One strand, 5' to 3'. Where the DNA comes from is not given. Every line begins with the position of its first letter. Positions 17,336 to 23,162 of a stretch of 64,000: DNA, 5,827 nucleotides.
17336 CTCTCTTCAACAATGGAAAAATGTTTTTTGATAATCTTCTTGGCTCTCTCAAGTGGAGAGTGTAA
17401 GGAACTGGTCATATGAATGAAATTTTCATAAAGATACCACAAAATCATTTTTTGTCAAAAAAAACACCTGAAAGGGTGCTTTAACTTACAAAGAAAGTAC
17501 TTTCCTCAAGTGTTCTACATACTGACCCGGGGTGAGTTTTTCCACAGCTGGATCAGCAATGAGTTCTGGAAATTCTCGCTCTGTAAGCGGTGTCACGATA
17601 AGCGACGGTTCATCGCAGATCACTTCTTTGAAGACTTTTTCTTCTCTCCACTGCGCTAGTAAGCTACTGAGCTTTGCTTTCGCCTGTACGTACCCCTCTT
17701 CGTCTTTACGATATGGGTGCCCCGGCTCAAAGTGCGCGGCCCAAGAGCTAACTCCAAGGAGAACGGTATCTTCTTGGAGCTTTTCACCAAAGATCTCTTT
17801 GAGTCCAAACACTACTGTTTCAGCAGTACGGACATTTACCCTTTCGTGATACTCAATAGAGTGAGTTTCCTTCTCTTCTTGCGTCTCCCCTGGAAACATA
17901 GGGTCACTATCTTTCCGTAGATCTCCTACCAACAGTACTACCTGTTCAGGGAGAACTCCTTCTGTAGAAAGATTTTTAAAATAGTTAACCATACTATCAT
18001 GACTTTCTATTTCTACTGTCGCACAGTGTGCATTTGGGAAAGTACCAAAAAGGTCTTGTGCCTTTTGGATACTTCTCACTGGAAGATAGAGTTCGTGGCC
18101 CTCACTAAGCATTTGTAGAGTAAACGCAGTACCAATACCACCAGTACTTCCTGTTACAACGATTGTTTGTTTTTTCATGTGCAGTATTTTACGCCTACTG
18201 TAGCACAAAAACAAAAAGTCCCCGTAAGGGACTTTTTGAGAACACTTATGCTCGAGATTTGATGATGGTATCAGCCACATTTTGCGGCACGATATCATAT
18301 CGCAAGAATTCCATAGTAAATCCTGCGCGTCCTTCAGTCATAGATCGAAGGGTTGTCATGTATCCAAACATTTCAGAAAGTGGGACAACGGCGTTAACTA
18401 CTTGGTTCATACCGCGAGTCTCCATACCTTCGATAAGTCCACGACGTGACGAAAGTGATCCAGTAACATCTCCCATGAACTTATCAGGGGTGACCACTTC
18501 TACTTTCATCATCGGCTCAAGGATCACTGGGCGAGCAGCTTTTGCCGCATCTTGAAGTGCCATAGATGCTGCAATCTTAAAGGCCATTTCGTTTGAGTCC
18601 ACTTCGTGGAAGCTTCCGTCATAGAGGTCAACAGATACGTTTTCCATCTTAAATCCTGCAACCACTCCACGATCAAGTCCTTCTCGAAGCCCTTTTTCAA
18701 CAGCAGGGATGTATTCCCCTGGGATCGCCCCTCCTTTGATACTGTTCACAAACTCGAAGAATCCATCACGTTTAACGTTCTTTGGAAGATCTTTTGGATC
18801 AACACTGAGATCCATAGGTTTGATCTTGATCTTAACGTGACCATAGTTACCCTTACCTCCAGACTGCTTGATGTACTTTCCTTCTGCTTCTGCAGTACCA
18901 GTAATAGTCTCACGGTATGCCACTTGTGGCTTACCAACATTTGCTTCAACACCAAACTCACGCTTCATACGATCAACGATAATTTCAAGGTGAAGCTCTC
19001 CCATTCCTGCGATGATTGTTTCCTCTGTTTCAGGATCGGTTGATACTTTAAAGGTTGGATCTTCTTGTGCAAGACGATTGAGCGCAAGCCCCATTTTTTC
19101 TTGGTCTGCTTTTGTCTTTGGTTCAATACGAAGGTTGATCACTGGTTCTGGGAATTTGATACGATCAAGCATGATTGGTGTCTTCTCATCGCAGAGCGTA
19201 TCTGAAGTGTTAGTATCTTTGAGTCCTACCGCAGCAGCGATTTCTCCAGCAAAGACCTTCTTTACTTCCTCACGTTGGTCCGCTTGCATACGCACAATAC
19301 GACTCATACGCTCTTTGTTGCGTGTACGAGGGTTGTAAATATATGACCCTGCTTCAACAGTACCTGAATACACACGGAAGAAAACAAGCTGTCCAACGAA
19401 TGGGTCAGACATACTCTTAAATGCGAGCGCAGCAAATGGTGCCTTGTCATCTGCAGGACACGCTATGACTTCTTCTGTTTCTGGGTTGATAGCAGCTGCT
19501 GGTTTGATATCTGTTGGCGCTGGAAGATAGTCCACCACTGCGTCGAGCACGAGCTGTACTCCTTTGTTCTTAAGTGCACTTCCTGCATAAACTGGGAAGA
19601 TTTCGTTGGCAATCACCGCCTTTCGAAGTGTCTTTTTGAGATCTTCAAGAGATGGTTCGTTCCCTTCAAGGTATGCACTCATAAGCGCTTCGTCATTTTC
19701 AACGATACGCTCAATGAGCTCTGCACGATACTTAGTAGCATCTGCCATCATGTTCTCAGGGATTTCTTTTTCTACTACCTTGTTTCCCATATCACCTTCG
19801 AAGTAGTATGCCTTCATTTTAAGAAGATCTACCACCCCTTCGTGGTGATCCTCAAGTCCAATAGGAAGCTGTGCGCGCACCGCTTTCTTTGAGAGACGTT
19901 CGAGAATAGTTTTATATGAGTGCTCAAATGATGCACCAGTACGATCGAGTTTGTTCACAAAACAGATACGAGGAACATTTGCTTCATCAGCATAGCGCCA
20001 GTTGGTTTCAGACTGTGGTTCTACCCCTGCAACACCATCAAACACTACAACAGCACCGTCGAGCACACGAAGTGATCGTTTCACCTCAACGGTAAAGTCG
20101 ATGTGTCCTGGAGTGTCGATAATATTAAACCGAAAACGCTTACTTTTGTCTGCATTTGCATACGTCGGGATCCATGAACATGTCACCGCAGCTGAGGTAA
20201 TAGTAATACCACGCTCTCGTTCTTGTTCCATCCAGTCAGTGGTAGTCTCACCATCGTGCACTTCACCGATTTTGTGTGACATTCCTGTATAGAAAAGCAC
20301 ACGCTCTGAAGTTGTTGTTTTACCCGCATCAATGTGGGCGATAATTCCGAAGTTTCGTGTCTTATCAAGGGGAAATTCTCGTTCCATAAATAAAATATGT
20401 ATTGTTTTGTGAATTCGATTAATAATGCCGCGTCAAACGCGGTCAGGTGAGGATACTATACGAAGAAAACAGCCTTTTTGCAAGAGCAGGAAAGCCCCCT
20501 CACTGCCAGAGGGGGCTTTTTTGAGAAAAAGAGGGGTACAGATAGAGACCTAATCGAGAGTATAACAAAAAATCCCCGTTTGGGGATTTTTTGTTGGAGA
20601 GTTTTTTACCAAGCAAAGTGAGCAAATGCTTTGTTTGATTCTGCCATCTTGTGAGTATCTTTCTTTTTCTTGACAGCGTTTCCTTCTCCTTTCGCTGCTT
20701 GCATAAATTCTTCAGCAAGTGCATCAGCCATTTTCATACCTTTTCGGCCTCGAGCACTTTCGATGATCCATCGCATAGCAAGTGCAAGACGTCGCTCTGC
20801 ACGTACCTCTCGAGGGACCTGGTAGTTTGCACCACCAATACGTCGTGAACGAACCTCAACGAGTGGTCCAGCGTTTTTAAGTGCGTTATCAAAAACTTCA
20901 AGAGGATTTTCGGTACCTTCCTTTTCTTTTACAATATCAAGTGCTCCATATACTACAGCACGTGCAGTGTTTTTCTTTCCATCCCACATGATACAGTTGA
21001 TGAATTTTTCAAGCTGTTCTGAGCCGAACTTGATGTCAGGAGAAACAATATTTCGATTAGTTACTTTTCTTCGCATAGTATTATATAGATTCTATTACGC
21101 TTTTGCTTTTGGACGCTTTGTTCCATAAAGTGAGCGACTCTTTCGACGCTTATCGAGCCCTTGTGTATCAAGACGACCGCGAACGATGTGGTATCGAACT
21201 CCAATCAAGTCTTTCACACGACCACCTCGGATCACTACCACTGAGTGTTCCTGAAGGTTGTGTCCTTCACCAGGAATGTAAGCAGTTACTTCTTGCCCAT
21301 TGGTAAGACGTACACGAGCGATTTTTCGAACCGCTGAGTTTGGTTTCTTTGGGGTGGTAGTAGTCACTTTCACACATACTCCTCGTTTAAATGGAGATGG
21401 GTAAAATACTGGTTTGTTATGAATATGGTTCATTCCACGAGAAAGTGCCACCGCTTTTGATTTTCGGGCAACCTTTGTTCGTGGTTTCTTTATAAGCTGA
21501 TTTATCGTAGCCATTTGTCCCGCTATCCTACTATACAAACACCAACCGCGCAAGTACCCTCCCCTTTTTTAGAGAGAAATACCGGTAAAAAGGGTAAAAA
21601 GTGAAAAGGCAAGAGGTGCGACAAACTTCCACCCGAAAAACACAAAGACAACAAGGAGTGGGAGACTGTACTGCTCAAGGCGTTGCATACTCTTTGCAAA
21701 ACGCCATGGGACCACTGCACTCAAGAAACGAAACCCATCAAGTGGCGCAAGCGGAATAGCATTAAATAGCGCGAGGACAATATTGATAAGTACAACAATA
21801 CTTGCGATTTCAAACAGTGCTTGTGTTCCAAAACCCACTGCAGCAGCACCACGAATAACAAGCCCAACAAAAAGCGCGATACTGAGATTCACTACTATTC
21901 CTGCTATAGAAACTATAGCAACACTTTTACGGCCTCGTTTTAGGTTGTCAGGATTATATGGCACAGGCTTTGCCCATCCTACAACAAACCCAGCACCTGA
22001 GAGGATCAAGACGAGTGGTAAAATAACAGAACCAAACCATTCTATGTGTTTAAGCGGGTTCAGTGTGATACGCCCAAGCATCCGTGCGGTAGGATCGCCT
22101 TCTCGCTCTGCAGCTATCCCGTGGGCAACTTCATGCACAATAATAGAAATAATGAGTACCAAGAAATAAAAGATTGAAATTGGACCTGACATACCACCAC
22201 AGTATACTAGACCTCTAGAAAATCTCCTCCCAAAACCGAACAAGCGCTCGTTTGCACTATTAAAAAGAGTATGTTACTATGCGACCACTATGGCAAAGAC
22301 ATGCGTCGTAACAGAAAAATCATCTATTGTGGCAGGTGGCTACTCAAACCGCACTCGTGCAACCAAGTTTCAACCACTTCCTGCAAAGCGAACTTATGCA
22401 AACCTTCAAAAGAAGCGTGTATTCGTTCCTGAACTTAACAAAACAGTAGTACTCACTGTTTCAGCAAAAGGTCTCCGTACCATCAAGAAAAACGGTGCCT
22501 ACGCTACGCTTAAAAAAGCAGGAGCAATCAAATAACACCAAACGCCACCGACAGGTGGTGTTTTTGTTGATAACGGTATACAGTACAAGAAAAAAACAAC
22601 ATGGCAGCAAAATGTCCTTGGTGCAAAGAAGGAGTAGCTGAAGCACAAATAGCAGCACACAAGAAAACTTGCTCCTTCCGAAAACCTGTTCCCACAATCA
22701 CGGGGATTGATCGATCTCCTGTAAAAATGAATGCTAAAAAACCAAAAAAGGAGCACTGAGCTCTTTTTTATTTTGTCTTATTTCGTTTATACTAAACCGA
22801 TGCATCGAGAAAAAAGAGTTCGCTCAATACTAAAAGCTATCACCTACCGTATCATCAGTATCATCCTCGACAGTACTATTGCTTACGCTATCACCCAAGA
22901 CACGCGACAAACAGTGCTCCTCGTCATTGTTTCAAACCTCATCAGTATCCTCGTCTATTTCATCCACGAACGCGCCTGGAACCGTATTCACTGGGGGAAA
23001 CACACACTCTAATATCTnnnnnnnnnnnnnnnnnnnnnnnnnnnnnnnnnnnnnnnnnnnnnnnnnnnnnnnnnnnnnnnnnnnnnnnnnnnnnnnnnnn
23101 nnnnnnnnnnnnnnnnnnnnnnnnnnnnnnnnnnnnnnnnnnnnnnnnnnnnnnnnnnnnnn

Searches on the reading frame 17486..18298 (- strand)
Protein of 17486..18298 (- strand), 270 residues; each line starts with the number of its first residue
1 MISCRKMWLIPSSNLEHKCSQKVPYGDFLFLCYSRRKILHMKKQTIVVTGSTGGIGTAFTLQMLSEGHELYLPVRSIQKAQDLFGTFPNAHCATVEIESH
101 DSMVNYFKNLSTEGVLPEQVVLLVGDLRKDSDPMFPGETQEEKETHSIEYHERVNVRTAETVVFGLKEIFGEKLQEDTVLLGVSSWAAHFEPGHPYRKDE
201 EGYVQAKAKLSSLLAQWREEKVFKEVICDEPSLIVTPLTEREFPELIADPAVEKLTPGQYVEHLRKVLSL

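Call 72: search_protein_families(library=pfam, proteins=[window:17486-18298:-], max_evalue=0.001)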
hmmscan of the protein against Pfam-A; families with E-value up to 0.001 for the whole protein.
window:17486-18298:- (270 aa): 1 family
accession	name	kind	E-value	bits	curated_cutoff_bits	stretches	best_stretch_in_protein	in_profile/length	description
PF00106.31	adh_short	-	0.00011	22.2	26.6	1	44-110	1-71/195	short chain dehydrogenase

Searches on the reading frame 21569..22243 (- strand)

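Call 3: search_protein_families(library=pfam, proteins=[window:21569-22243:-], max_evalue=0.01)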
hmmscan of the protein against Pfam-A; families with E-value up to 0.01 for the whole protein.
window:21569-22243:- (224 aa): 1 family
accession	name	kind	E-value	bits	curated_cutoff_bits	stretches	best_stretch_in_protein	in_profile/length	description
PF02163.28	Peptidase_M50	-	4.3e-15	56.1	27.2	2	143-202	159-219/221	Peptidase family M50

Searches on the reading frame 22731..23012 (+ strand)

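Call 3: search_protein_families(library=pfam, proteins=[window:22731-23012:+], max_evalue=0.01)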
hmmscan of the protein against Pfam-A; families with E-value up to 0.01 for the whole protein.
window:22731-23012:+ (93 aa): 2 families
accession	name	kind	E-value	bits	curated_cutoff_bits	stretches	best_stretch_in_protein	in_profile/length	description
PF09834.14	DUF2061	-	4.7e-11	43.4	23.1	1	33-84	1-52/52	Predicted membrane protein (DUF2061)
PF04138.20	GtrA_DPMS_TM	-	0.0046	17.6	26.1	1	12-81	44-113/117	GtrA/DPMS, transmembrane domain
